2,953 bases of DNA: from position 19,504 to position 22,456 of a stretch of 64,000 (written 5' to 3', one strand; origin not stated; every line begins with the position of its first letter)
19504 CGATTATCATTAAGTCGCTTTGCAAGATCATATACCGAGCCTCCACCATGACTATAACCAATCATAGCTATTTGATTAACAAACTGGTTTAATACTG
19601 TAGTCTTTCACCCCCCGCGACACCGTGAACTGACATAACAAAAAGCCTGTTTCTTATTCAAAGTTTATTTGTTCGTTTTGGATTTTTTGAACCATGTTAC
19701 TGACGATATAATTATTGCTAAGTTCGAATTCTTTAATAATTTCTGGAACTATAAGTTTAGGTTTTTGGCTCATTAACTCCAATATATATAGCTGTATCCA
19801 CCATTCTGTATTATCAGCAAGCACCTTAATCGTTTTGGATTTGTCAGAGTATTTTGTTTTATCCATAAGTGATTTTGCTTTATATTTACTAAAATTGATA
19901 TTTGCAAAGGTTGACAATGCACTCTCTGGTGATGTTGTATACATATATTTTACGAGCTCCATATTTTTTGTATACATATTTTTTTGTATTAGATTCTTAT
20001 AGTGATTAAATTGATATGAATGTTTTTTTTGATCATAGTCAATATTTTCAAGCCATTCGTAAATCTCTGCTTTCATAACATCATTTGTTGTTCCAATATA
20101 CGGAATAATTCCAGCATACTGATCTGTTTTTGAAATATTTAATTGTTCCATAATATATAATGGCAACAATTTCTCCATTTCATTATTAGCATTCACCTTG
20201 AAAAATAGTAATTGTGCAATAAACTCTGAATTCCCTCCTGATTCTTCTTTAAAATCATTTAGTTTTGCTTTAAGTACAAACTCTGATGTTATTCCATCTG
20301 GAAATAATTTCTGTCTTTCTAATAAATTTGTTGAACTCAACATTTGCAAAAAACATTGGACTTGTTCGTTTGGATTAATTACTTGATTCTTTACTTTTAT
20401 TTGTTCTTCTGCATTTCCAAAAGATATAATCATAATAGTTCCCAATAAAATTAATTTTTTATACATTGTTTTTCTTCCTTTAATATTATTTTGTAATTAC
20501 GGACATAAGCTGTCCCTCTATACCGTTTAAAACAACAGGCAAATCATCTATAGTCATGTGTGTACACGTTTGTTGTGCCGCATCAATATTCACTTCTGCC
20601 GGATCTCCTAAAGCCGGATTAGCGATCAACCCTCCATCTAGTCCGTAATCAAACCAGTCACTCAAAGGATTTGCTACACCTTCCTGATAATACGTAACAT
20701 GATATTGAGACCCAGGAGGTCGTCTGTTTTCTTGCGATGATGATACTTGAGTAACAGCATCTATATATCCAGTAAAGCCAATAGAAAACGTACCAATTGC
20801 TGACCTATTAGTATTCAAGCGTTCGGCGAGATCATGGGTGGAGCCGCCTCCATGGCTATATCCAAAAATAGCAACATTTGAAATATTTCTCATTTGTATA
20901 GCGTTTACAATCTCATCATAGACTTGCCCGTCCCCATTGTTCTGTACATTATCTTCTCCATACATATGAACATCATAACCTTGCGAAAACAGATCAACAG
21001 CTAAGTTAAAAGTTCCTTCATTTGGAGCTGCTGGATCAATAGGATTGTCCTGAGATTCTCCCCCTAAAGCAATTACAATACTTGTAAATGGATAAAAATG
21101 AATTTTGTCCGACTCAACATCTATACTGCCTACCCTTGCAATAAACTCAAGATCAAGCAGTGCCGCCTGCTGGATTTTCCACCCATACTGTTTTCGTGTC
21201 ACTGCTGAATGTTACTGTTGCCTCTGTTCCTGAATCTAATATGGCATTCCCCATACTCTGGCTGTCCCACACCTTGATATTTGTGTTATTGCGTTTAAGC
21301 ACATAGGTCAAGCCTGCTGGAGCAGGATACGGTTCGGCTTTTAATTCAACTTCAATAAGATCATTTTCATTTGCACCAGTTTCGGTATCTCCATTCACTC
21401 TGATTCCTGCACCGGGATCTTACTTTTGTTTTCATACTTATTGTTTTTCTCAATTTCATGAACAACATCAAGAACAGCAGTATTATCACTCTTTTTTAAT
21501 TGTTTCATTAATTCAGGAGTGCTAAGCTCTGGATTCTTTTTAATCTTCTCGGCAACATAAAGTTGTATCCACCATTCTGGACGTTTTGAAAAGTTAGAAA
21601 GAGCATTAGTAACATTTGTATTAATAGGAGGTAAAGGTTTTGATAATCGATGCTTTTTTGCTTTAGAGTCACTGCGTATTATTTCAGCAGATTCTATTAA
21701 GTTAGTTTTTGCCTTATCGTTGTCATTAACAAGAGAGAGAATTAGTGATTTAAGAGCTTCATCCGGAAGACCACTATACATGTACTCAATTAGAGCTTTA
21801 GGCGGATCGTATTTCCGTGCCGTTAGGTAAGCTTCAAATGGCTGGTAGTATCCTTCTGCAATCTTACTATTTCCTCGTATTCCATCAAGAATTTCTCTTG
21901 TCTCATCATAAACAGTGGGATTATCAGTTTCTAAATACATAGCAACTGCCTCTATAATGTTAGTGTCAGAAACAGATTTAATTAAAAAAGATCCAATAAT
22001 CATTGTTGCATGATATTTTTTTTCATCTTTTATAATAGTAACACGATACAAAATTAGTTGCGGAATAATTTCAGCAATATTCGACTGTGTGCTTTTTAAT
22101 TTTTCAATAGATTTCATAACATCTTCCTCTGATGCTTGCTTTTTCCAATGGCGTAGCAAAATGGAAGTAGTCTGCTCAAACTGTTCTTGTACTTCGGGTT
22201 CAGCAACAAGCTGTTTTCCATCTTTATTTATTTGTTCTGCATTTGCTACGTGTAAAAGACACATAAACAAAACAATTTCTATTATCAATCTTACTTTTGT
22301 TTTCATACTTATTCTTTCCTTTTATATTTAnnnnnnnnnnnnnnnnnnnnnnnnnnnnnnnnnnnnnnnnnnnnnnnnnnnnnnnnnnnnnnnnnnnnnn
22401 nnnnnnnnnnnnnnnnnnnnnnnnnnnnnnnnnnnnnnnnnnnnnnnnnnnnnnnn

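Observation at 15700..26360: Tandem array of a large lipase-domain secreted protein plus orphan C-terminal modules and paralogous small partner genes, organised like a polymorphic toxin / immunity locus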

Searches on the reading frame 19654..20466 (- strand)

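Call 3: search_protein_families(library=pfam, proteins=[window:19654-20466:-], max_evalue=1)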
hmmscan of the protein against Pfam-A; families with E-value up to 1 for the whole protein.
window:19654-20466:- (270 aa): 1 family
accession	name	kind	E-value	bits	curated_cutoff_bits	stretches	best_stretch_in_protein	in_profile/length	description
PF22343.1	Surface-like_ins_dom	-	0.036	14.5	27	1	92-165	24-97/100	Pilus-presented adhesin helical insertion domain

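Call 6: search_protein_families(library=ncbifam, proteins=[window:19654-20466:-], max_evalue=1)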
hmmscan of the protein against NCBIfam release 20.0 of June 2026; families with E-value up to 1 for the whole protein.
window:19654-20466:- (270 aa): 0 families

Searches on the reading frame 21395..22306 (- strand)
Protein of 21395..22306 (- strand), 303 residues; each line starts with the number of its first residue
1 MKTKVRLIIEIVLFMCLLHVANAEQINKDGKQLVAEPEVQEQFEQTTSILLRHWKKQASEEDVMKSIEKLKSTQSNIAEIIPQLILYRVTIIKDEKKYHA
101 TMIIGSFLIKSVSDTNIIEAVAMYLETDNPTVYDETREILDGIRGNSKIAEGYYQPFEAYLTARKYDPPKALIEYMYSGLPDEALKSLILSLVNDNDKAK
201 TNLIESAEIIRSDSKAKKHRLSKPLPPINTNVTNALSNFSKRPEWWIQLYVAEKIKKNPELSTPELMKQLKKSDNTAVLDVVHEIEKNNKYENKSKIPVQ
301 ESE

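Call 3: search_protein_families(library=pfam, proteins=[window:21395-22306:-], max_evalue=1)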
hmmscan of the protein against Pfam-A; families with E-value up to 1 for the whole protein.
window:21395-22306:- (303 aa): 1 family
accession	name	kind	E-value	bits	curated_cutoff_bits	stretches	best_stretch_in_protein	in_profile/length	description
PF23255.1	DUF7070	-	0.091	13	27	0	251-275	24-48/49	Domain of unknown function (DUF7070)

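Call 6: search_protein_families(library=ncbifam, proteins=[window:21395-22306:-], max_evalue=1)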
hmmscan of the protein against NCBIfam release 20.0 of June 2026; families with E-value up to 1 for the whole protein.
window:21395-22306:- (303 aa): 0 families

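Call 9: find_encoding_contigs(protein=window:21395-22306:-, flank=10000, max_places=10)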
Protein window:21395-22306:- (303 aa): no gene with exactly this product is on record in the collection.

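Call 42: search_protein_representatives(protein=window:21395-22306:-)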
Query: 303 residues. Proteins with E-value up to 0.001 (for the whole library): 351; up to 1e-10: 75; up to 1e-30: 2. The best 150 are listed.
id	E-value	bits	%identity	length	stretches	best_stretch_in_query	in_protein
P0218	2.0e-190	646.9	100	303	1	1-303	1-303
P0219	1.4e-43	165.2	42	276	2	4-201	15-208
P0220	3.1e-26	108.3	33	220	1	1-203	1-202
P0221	1.5e-21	92.9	26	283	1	7-268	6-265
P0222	1.0e-20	90.2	29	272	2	29-194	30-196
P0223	8.2e-20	87.3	29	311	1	27-287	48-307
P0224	2.0e-19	86.0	34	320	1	109-279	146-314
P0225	1.7e-18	83.0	28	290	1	59-286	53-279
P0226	2.7e-18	82.3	28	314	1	25-287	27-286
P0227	6.1e-18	81.1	36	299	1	106-284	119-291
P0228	1.1e-17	80.3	35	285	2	234-289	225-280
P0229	1.2e-17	80.2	32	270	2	32-199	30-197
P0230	1.7e-17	79.6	41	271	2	234-289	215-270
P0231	2.7e-17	79.1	34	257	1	55-289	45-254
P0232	3.7e-17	78.6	44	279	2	234-289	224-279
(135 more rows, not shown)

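Call 45: find_homologous_proteins(query=A3, max_evalue=0.001)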
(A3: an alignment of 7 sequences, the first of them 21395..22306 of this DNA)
Query A3 (7 sequences) (303 aa, profile of the alignment): 34 proteins with E <= 0.001 among 8000 candidates.
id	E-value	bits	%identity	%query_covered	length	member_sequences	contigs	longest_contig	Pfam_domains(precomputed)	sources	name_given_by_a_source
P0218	1.8e-94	334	100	100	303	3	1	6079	-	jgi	jgi:hypothetical protein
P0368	3.9e-67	245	26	14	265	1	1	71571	-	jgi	jgi:hypothetical protein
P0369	4.1e-50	189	23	75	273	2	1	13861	-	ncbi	-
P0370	1.1e-48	184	21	62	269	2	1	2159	-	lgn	-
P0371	2.4e-46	176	21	74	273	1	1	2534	-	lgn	-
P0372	2.2e-44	170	20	71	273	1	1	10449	-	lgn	-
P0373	2.3e-44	170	21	70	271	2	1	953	PF13646.13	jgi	jgi:hypothetical protein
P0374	3.6e-44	169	22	87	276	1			-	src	-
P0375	5.8e-44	169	19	84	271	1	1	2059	-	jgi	jgi:hypothetical protein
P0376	6.8e-43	165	22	91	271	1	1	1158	-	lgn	-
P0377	3.8e-42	163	20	87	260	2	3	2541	-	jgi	jgi:hypothetical protein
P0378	3.8e-42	163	22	67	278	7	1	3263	-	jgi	jgi:hypothetical protein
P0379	6.8e-42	162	23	63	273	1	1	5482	-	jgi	jgi:hypothetical protein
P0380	4.9e-41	159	22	85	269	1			-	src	-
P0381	6.9e-41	158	23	64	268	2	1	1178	-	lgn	-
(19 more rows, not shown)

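Call 48: search_protein_families(library=pfam, alignment_id=A4, max_evalue=0.01)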
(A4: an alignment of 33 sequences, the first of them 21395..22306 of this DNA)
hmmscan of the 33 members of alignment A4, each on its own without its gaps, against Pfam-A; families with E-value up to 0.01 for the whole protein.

A. member 1, window:21395-22306:- (303 aa): 0 families

B. families by the number of members that match (of 33 scanned): 5 families
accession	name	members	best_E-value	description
PF13646.12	HEAT_2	10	2.6e-06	HEAT repeats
PF02985.28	HEAT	6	0.0015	HEAT repeat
PF13513.12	HEAT_EZ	3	0.0042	HEAT-like repeat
PF05291.16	Bystin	2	0.0025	Bystin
PF00514.29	Arm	2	0.0027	Armadillo/beta-catenin-like repeat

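Call 50: predict_structure(alignment_id=A4)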
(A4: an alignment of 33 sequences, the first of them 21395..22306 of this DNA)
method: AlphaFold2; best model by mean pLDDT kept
length: 303 residues; sequences in the alignment: 33
mean_pLDDT: 89.0   pTM: 0.80
mean pLDDT of the five models: 89.0, 85.3, 84.3, 83.1, 80.0
residues with pLDDT >= 90: 217; 70-90: 58; 50-70: 27; < 50: 1
segments of 3 or more residues with pLDDT < 50: none
pLDDT, mean of each block of 10 residues (from residue 1): 87 80 53 84 95 95 95 89 94 94 92 94 94 95 76 88 94 94 94 87 92 82 77 95 96 95 97 97 95 77 62
secondary structure, 60 per line:
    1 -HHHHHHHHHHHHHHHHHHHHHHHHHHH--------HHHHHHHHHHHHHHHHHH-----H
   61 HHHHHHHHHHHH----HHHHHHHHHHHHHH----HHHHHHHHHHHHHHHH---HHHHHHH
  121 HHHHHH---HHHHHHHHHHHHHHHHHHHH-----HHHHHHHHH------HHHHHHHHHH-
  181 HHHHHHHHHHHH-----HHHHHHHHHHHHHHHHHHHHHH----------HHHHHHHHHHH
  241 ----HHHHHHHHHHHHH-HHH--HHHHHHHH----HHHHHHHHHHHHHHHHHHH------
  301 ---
elements in order: H2-28 H37-54 H60-72 H77-90 H95-110 H114-126 H130-149 H155-163 H170-179 H181-192 H198-219 H230-240 H245-257 H264-271 H276-294

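Call 68: find_encoding_contigs(protein=P0218, flank=10000, max_places=5)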
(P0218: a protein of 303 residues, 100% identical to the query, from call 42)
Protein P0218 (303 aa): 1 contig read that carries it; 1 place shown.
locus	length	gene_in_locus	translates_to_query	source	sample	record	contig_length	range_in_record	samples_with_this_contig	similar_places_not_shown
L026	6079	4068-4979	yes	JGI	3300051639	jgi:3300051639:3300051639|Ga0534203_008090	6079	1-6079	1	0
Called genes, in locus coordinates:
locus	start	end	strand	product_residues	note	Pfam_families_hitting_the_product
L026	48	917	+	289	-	-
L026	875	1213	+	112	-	PF18884:TSP3_bac (faint)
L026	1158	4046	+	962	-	-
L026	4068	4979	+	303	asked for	-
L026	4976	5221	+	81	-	-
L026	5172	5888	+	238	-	-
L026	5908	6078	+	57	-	?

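Call 74: search_solved_structures(query=A4, max_evalue=1)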
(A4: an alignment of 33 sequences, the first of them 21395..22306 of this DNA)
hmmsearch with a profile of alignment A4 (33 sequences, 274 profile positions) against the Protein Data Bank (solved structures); distinct sequences matched with E-value up to 1: 8.
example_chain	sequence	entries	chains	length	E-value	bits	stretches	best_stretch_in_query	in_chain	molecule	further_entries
8snb_6A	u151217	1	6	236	0.015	18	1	56-111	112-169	PACRG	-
8g2z_0S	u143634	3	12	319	0.096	15.3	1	61-111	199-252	Parkin co-regulated protein PACRGA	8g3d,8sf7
1p9i_A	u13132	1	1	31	0.26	13.9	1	102-129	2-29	cortexillin I/GCN4 hybrid peptide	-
9e78_XN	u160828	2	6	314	0.35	13.5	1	39-111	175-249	PACRGB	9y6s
6u42_3V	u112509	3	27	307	0.67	12.6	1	56-111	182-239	PACRG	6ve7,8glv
9e78_XM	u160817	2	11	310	0.7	12.5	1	50-111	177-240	PACRGA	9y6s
9cpc_2M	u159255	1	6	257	0.74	12.4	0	56-111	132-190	Parkin coregulated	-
7rro_YB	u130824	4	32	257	0.76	12.4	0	56-111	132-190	PACRG protein | Parkin coregulated gene protein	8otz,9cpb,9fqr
